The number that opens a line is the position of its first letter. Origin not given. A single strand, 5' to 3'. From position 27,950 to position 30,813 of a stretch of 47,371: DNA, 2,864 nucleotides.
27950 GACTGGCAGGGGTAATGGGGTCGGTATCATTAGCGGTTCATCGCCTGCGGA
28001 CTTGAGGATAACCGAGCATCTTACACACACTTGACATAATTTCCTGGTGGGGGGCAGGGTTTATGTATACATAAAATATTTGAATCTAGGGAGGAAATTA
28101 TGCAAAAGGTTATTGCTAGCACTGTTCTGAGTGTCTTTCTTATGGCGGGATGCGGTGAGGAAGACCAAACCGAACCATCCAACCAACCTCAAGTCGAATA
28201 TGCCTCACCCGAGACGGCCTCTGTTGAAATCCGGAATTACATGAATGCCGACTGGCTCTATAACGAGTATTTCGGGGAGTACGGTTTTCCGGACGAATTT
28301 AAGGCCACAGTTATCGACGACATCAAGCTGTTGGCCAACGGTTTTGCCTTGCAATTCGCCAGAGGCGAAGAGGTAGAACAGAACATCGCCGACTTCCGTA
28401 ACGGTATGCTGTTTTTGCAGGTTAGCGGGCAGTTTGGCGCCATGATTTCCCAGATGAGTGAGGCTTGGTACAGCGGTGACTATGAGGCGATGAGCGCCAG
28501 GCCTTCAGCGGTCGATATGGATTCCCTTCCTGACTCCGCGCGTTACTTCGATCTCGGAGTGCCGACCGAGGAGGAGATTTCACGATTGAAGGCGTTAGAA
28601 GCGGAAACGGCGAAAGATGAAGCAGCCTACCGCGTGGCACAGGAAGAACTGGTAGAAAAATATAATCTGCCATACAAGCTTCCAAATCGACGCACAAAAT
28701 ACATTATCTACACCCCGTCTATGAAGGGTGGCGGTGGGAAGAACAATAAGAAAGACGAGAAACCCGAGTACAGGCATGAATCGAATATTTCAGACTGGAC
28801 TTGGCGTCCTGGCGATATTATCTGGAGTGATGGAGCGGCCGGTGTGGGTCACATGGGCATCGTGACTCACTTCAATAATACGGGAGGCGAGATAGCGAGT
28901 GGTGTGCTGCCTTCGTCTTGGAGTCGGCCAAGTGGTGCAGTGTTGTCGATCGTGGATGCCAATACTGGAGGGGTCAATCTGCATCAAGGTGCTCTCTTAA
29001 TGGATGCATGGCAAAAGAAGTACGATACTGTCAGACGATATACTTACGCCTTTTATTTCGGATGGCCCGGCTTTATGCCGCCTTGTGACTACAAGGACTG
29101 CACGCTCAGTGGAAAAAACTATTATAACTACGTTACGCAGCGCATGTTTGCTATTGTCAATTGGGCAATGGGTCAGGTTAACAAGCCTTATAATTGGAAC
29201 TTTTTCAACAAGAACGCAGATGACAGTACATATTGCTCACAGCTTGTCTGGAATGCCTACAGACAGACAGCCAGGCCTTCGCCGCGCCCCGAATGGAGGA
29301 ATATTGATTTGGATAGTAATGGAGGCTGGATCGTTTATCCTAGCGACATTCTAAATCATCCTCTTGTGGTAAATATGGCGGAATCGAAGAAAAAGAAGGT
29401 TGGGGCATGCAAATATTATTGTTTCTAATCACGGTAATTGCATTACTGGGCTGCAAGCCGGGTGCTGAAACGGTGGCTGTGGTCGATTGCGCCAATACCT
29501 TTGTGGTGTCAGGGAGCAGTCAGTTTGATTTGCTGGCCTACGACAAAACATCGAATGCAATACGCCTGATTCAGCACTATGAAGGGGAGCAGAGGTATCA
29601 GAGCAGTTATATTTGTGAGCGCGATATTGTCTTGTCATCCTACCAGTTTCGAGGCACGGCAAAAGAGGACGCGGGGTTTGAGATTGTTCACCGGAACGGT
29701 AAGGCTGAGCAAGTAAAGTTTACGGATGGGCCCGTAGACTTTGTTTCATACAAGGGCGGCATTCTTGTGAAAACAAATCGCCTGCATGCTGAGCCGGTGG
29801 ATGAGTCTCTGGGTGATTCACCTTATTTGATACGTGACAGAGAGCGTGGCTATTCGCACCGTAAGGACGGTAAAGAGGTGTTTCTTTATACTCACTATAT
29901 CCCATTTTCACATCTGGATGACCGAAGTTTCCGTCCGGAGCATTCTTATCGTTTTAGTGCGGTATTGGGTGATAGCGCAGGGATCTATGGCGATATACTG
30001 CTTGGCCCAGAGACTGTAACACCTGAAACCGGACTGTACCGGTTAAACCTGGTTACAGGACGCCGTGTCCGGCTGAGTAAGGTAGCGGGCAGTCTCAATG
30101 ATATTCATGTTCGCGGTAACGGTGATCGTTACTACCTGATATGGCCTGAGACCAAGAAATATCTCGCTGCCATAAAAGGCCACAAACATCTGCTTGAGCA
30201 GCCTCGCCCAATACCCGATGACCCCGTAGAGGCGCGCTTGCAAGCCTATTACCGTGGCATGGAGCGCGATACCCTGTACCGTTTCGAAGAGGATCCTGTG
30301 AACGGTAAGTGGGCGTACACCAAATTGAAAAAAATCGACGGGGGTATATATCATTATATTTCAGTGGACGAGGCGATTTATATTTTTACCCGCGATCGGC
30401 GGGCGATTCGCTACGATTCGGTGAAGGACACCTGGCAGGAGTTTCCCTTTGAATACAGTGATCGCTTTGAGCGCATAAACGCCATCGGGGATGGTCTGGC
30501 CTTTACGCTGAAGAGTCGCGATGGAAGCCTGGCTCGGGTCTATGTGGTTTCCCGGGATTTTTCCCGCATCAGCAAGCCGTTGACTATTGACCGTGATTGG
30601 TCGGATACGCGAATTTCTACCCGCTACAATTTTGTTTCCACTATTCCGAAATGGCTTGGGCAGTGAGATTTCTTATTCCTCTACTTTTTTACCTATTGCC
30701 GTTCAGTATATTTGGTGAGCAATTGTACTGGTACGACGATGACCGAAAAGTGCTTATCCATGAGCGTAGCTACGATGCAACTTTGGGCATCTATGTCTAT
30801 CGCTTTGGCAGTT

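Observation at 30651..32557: Kexin-like protease split from its prodomain exactly at the expected processing junction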

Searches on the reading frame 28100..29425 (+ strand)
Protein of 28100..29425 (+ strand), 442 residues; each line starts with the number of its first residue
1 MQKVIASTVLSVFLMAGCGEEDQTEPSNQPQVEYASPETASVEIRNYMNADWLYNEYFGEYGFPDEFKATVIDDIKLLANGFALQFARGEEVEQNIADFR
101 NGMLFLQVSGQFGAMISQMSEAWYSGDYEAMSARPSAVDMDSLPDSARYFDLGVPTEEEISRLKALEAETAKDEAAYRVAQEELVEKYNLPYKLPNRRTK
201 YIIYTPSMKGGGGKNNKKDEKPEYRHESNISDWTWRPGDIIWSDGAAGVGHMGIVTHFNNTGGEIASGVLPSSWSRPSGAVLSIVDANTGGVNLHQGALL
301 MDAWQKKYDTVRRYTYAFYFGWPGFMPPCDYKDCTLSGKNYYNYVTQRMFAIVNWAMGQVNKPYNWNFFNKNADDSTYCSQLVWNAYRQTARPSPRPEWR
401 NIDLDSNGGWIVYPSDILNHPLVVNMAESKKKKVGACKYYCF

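Call 3: search_protein_families(library=pfam, proteins=[window:28100-29425:+], max_evalue=1)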
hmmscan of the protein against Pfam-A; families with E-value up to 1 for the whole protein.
window:28100-29425:+ (442 aa): 4 families
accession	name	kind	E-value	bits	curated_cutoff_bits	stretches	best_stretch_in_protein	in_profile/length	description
PF05708.18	Peptidase_C92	-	4.7e-09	37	27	1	346-391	78-121/166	Permuted papain-like amidase enzyme, YaeF/YiiX, C92 family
PF05257.22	CHAP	-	0.0087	17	26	1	223-264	38-74/81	CHAP domain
PF12671.13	Amidase_6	-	0.048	14.2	23.2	0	216-264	83-134/163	Putative amidase domain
PF06940.17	DUF1287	-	0.052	13.7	25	1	228-262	101-133/163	Domain of unknown function (DUF1287)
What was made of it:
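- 28100..29428 (+): Gene 1 of the cassette: a 442-aa lipoprotein (lipobox MAGC, Cys18) with a C-terminal Peptidase_C92 (YiiX-like permuted papain) region. Pfam PF05708 E 4.7e-9 at residues 346-391 (call 3).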

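Call 4: search_protein_families(library=ncbifam, proteins=[window:28100-29425:+], max_evalue=1)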
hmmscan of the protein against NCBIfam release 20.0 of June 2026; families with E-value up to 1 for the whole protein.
window:28100-29425:+ (442 aa): 4 families
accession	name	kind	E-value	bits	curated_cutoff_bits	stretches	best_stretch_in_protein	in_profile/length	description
NF007458.0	PRK10030.1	equivalog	0.0019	17.7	216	1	354-391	111-146/205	YiiX family permuted papain-like enzyme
NF047408.1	SA0632_fam_LP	equivalog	0.034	13.8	70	1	1-22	1-22/68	SA0632 family lipoprotein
NF038345.1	wall_hydro_RipC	exception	0.11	11.9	425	1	347-396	249-295/362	peptidoglycan hydrolase RipC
NF041193.1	lipo_SP0191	subfamily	0.14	12.1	75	1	1-35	1-35/190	SP0191 family lipoprotein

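Call 80: search_protein_families(library=padloc, proteins=[window:28100-29425:+], max_evalue=0.01)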
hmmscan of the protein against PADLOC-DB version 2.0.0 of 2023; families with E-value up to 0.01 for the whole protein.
window:28100-29425:+ (442 aa): 0 families

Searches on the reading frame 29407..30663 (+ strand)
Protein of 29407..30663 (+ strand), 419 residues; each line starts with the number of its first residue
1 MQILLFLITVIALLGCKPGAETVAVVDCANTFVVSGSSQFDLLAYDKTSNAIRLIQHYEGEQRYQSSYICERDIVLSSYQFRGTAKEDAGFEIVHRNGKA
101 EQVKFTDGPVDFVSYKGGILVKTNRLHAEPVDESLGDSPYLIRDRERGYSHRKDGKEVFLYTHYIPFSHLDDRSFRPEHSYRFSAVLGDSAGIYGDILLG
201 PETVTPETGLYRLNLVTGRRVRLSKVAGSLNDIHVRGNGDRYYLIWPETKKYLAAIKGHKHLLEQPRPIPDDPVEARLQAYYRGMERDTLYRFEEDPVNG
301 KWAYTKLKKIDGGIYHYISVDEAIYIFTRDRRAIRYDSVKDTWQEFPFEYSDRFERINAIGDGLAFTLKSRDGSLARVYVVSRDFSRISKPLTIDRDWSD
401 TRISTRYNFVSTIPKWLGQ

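Call 3: search_protein_families(library=pfam, proteins=[window:29407-30663:+], max_evalue=1)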
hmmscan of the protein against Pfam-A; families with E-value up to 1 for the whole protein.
window:29407-30663:+ (419 aa): 0 families

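Call 4: search_protein_families(library=ncbifam, proteins=[window:29407-30663:+], max_evalue=1)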
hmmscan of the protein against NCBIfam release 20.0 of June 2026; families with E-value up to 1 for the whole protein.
window:29407-30663:+ (419 aa): 0 families
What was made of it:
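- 29407..30666 (+): Gene 2 of the cassette: a 419-aa lipoprotein (lipobox LLGC, Cys16) with no family assignment, possibly repeat or beta-propeller-like. No Pfam or NCBIfam hit (calls 3, 4).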

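Call 80: search_protein_families(library=padloc, proteins=[window:29407-30663:+], max_evalue=0.01)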
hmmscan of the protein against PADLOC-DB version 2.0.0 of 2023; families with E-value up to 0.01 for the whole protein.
window:29407-30663:+ (419 aa): 0 families

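Call 81: search_solved_structures(query=window:29407-30663:+, max_evalue=1)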
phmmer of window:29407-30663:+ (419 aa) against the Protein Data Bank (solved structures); distinct sequences matched with E-value up to 1: 7.
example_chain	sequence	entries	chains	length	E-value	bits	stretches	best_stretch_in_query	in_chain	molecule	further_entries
6tji_A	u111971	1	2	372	0.00046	22.6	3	179-375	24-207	Cake10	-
6tjh_A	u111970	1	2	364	0.00052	22.4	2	175-375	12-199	Cake9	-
6tjg_A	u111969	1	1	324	0.001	21.4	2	175-375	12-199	Cake8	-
6tjf_A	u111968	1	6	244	0.0079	18.5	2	175-375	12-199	Cake6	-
6tje_A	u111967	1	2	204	0.025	16.9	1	175-375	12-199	Cake5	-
6tjd_A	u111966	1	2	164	0.16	14.2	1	214-375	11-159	Cake4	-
6od8_A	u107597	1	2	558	0.23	13.7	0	309-379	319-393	Putative aspartyl-tRNA synthetase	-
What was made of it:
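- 29407..30666 (+): Weak PDB hits to designed beta-propellers only (call 81).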
